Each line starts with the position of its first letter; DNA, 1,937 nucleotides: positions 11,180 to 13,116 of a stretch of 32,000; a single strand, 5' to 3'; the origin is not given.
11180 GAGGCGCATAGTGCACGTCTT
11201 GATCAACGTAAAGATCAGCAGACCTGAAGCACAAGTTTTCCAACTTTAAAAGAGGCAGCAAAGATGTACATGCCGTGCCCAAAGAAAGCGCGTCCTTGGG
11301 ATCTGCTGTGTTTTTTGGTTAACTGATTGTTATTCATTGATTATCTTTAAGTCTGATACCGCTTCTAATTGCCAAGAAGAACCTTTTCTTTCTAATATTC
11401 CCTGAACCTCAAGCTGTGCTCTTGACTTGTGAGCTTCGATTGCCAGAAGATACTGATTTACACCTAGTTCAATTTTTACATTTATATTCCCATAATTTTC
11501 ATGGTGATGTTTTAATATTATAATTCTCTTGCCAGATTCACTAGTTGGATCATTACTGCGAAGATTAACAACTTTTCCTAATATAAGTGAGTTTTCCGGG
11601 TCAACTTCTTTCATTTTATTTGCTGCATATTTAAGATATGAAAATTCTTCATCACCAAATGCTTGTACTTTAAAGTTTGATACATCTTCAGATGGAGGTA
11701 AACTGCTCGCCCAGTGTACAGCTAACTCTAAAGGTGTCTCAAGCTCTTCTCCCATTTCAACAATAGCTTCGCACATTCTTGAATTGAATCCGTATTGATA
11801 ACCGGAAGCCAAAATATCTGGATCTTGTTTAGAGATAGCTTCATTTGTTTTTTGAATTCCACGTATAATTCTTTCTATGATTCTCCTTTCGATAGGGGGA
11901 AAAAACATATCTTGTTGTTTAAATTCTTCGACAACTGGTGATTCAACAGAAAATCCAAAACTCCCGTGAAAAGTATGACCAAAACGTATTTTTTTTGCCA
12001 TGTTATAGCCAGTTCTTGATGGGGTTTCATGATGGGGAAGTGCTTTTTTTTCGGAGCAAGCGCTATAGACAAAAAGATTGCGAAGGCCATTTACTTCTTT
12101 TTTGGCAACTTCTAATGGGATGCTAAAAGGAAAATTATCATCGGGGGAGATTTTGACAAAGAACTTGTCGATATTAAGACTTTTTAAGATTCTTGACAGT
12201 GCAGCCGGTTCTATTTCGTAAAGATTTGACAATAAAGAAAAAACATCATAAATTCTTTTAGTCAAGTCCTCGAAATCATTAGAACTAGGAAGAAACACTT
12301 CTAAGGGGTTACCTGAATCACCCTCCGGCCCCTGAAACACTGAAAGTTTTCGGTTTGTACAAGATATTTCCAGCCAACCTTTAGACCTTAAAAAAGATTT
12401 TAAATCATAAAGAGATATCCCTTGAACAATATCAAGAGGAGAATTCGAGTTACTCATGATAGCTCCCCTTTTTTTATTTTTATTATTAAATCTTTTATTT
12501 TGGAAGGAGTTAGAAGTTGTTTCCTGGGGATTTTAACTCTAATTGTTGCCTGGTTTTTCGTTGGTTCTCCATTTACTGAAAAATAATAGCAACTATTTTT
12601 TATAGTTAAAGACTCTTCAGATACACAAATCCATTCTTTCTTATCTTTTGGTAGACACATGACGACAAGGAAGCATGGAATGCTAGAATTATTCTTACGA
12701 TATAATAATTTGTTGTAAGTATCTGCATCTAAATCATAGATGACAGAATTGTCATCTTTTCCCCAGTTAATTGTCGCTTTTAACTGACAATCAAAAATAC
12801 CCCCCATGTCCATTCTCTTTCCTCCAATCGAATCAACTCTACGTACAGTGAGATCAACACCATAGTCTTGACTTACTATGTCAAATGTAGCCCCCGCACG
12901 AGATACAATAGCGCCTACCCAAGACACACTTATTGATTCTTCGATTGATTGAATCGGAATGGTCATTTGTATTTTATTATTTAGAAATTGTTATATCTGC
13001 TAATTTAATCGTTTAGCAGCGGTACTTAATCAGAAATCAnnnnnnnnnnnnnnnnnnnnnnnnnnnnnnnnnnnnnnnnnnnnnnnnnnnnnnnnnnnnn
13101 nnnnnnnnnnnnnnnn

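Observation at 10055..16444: Co-directional four-gene block in IS-bracketed cargo is a candidate uncharacterised conflict/defence module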

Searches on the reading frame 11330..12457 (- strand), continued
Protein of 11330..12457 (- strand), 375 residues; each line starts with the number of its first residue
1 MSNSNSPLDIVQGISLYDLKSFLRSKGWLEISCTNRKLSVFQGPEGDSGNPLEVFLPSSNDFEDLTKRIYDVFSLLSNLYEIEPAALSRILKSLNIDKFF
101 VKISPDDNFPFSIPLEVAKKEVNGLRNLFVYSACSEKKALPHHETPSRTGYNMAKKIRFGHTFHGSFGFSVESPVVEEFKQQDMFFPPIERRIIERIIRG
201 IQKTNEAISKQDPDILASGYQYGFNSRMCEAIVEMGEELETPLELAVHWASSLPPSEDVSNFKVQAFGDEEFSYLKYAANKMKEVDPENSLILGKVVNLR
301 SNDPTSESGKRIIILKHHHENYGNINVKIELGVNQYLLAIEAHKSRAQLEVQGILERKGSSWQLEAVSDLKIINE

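Call 61: find_related_loci(query=A1, collection=viral_contigs, flank=8000)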
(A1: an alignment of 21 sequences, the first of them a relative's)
Query A1 (375 aa) in viral_contigs; peptide patterns used: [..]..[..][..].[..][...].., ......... (x = any residue, [..] = any of these).
34 stretches matched a pattern; 17 encode a relative of the query (tblastn E <= 1e-3); 17 distinct loci.
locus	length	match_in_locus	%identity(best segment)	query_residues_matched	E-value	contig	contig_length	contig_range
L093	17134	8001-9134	27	1-373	9e-40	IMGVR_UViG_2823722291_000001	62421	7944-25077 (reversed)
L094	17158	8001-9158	26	11-375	4e-32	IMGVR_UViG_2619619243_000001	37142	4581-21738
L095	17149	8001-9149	27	8-373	2e-30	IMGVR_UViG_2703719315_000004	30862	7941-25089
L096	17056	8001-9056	28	19-359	1e-30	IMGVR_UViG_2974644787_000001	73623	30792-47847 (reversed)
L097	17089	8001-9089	25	19-374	9e-29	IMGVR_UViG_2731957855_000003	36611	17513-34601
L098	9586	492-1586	26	11-375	5e-28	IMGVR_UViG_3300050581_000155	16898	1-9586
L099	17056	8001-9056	26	19-359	4e-27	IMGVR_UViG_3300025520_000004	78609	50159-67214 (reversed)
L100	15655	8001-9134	26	9-364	2e-27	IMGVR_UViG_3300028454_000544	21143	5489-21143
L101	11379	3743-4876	25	9-364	5e-27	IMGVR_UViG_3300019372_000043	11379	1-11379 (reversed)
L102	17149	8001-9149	25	8-373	2e-26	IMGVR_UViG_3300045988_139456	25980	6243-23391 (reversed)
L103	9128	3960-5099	26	8-371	8e-25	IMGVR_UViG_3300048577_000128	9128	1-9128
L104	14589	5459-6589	27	8-362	5e-25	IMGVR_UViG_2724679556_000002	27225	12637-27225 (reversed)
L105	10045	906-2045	26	8-371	8e-25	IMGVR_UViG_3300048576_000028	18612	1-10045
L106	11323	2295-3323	26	19-359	5e-25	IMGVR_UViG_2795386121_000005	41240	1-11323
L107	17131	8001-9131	27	8-362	5e-25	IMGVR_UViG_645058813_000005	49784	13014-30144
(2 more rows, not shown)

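Call 68: search_protein_families(library=phrogs, proteins=[window:11330-12457:-], max_evalue=0.01)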
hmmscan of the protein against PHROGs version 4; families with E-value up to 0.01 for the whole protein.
window:11330-12457:- (375 aa): 1 family
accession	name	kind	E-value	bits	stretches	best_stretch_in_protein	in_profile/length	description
phrog_27927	-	unknown function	3.6e-10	40.5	1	52-353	45-349/370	-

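Call 85: search_protein_representatives(alignment_id=A1)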
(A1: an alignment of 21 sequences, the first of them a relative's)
Query: 21 sequences, 376 profile positions. Proteins with E-value up to 0.001 (for the whole library): 4954; up to 1e-10: 3209; up to 1e-30: 1400. The best 150 are listed.
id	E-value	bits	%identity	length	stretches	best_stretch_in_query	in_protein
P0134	1.7e-159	547.0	-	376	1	1-375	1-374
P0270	1.3e-126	438.8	-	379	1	1-373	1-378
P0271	8.0e-126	436.2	-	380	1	1-373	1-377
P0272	1.2e-123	429.0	-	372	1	9-374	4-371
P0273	1.9e-123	428.3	-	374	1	1-374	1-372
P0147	1.4e-121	422.2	-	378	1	5-373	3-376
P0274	1.0e-119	416.1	-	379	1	4-374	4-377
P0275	1.6e-118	412.1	-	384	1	3-374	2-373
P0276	2.2e-116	405.1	-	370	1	4-373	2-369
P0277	2.9e-116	404.7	-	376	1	1-374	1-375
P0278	8.7e-116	403.1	-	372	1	5-373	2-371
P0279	3.6e-115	401.1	-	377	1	10-373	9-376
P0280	3.7e-115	401.1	-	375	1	1-374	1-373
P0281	1.1e-111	389.7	-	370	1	10-373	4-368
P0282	2.0e-111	388.8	-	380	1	2-372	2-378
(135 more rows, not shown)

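Call 89: search_dna_similar(query=window:11330-12457:-, collection=plasmids, mode=protein, max_rows=12)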
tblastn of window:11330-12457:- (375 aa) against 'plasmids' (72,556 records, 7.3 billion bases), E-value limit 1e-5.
Records with a match: 8; places in all: 8; records where one place covers at least 80% of the query: 8.
Best place of each record, by identity: <60% 8.
By first word of the organism name: Paenarthrobacter 2; Entomospira 2; Methylobacterium 1; Rhizobium 1; Pigmentibacter 1; Pusillibacter 1.
By predicted mobility (MOB-suite, as given by PLSDB): non-mobilizable 5; conjugative 2; mobilizable 1.
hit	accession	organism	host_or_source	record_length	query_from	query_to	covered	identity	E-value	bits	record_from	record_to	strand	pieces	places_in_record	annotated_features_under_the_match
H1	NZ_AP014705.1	Methylobacterium aquaticum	-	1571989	9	373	97%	28.9%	3e-17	91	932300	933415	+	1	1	none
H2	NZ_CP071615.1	Rhizobium bangladeshense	lentil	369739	22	374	94%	27.2%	2e-20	100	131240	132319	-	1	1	hypothetical protein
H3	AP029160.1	Pigmentibacter ruber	Homo sapiens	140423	14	375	97%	24.7%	2e-9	67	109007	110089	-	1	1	hypothetical protein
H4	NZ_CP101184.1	Paenarthrobacter ureafaciens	mixed culture,soil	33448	44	364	86%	27.4%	5e-9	66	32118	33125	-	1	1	hypothetical protein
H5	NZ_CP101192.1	Paenarthrobacter ureafaciens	mixed culture,soil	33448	44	364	86%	27.4%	5e-9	66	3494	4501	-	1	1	hypothetical protein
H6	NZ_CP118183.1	Entomospira culicis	Culex pipiens,cell culture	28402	9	357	93%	24.4%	7e-9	65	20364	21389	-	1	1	hypothetical protein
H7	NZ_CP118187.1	Entomospira culicis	Culex pipiens,cell culture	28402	9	357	93%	24.4%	7e-9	65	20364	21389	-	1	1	hypothetical protein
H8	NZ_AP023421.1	Pusillibacter faecalis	Homo sapiens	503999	11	370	96%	22.3%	8e-9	65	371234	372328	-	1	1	hypothetical protein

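Call 90: search_dna_similar(query=window:11330-12457:-, collection=phages, mode=protein, max_rows=12)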
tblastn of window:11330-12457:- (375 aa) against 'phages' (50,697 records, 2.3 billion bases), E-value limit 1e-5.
Records with a match: 2; places in all: 2; records where one place covers at least 80% of the query: 2.
Best place of each record, by identity: <60% 2.
By first word of the organism name: Leptospira 2.
By host as written in the record: - 2.
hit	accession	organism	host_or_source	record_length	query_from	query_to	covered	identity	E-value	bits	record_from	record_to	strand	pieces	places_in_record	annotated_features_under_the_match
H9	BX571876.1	Leptospira phage LE1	-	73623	19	359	91%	28.4%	5e-12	73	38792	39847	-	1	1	hypothetical protein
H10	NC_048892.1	Leptospira phage LE1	-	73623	19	359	91%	28.4%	5e-12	73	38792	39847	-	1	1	hypothetical protein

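Call 91: get_annotated_region(hit=H10, flank=3000)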
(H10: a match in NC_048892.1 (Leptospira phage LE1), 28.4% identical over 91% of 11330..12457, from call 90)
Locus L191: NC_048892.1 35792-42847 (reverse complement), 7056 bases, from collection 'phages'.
description: Leptospira biflexa temperate bacteriophage LE1.
organism: Leptospira phage LE1 (NCBI taxid 137511)
taxonomy: Viruses; Duplodnaviria; Heunggongvirae; Uroviricota; Caudoviricetes; Saintgironsvirus; Saintgironsvirus LE1
host: -; source: -; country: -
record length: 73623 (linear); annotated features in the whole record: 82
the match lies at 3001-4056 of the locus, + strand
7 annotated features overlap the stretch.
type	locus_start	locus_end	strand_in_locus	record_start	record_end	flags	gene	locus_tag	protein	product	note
CDS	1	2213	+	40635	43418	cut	-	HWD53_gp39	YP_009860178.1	hypothetical protein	-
CDS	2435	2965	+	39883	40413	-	-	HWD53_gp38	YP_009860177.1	hypothetical protein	-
CDS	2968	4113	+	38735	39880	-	-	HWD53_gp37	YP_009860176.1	hypothetical protein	-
CDS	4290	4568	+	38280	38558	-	-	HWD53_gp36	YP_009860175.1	hypothetical protein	Unknown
CDS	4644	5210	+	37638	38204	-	-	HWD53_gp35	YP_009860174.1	hypothetical protein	Unknown. Leucine rich repeat N-terminal domain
CDS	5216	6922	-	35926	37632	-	-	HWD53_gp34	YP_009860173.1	glycine-rich protein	-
CDS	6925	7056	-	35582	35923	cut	-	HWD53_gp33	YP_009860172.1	hypothetical protein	-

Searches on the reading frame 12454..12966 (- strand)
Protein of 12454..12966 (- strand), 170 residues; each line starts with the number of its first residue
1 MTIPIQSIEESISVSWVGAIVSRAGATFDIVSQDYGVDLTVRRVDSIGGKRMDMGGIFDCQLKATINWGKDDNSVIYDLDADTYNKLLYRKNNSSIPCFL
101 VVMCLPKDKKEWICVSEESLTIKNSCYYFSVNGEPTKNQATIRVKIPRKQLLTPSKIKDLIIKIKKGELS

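Call 4: search_protein_families(library=pfam, proteins=[window:12454-12966:-], max_evalue=0.1)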
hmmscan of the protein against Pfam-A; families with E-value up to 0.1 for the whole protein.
window:12454-12966:- (170 aa): 1 family
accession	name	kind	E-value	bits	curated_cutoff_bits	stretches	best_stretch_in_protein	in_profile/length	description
PF14280.11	DUF4365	-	2.4e-21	76.7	24.3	1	10-161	1-136/139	Domain of unknown function (DUF4365)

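Call 5: search_protein_families(library=padloc, proteins=[window:12454-12966:-], max_evalue=0.1)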
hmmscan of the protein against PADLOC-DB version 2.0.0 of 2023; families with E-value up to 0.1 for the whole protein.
window:12454-12966:- (170 aa): 26 families (the best 25 are shown)
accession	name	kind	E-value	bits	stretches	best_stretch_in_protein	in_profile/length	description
PDLC04290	PDC-M02A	-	8.5e-58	192.8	1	3-167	2-166/170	-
PDLC04297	PDC-M02A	-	1.9e-37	126.6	1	5-168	3-163/165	-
PDLC04278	PDC-M02A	-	3.4e-36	122.8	1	1-168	1-165/167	-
PDLC04291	PDC-M02A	-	1.2e-32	111.2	1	3-167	10-173/176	-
PDLC04282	PDC-M02A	-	1.4e-30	104.3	1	3-167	16-178/182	-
PDLC04276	PDC-M02A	-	1.1e-26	91.6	1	6-168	22-182/184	-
PDLC04287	PDC-M02A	-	5e-24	83.1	1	3-167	4-172/182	-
PDLC04273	PDC-M02A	-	1.7e-21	75.1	1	4-164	5-163/172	-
PDLC04277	PDC-M02A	-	2.6e-21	74.4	1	16-165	15-164/169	-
PDLC04292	PDC-M02A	-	1.4e-20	71.9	1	15-167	13-166/169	-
PDLC04275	PDC-M02A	-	3.4e-20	70.7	1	9-164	9-161/172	-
PDLC04288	PDC-M02A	-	2.5e-19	68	1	11-155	50-204/222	-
PDLC04284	PDC-M02A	-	2.9e-19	67.4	1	19-161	35-177/188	-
PDLC04280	PDC-M02A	-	4e-17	60.5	1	3-164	15-175/182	-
PDLC04279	PDC-M02A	-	5.8e-17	60.3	1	37-167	45-176/179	-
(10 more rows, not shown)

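Call 6: search_protein_families(library=ncbifam, proteins=[window:12454-12966:-], max_evalue=0.01)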
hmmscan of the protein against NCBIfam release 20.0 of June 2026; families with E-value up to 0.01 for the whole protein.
window:12454-12966:- (170 aa): 0 families

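Call 54: search_solved_structures(query=window:12454-12966:-, max_evalue=1, show_alignments=2)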
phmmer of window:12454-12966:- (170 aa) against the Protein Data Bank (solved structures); distinct sequences matched with E-value up to 1: 4.
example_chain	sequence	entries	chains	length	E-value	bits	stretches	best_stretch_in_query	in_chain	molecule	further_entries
2x9i_A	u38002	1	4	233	0.002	21.1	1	60-136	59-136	PHYCOBILIN SYNTHASE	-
2x9j_A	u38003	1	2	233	0.002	21.1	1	60-136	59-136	PHYCOERYTHROBILIN SYNTHASE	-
2vck_A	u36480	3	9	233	0.002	21.1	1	60-136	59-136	CYANOBACTERIAL PHYCOERYTHROBILIN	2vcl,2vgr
8g4m_D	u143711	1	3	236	0.13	15.1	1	86-137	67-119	antibody heavy chain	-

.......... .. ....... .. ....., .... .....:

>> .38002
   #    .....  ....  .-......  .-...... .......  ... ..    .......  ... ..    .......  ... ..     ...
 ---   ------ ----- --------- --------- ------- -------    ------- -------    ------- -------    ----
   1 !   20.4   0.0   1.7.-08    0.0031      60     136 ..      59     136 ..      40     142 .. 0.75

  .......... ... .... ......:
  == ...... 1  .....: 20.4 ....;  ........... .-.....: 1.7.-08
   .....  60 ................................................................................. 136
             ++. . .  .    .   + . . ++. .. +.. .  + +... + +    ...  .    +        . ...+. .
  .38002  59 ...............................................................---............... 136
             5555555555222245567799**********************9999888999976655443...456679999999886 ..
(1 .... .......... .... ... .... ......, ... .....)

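Call 58: search_solved_structures(query=A4, max_evalue=1, show_alignments=2)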
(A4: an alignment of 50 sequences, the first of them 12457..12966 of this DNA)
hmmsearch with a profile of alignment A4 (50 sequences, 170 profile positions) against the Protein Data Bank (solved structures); distinct sequences matched with E-value up to 1: 0.

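Call 68: search_protein_families(library=phrogs, proteins=[window:12454-12966:-], max_evalue=0.01)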
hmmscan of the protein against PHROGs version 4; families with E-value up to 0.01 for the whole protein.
window:12454-12966:- (170 aa): 1 family
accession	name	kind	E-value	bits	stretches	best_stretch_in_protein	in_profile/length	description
phrog_27905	-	unknown function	4e-13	50.5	1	3-164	3-161/167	-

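Call 78: search_solved_structures(query=A4, max_evalue=10, show_alignments=3)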
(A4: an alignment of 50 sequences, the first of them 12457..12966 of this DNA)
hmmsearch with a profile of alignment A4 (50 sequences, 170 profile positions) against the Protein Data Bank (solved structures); distinct sequences matched with E-value up to 10: 7.
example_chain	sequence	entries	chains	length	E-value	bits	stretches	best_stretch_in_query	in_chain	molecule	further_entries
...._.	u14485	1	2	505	1.5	11.7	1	4-45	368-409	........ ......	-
3d7e_O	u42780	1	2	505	1.5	11.7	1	4-45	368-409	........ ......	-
1xup_O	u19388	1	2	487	1.5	11.7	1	4-45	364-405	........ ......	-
3h45_X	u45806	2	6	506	1.5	11.7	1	4-45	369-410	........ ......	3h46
3h3n_X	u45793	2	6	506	1.5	11.7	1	4-45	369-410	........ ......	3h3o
3flc_O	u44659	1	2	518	1.5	11.6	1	4-45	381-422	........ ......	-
1c5a_A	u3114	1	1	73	2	11.2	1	116-167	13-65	COMPLEMENT C5A ANAPHYLATOXIN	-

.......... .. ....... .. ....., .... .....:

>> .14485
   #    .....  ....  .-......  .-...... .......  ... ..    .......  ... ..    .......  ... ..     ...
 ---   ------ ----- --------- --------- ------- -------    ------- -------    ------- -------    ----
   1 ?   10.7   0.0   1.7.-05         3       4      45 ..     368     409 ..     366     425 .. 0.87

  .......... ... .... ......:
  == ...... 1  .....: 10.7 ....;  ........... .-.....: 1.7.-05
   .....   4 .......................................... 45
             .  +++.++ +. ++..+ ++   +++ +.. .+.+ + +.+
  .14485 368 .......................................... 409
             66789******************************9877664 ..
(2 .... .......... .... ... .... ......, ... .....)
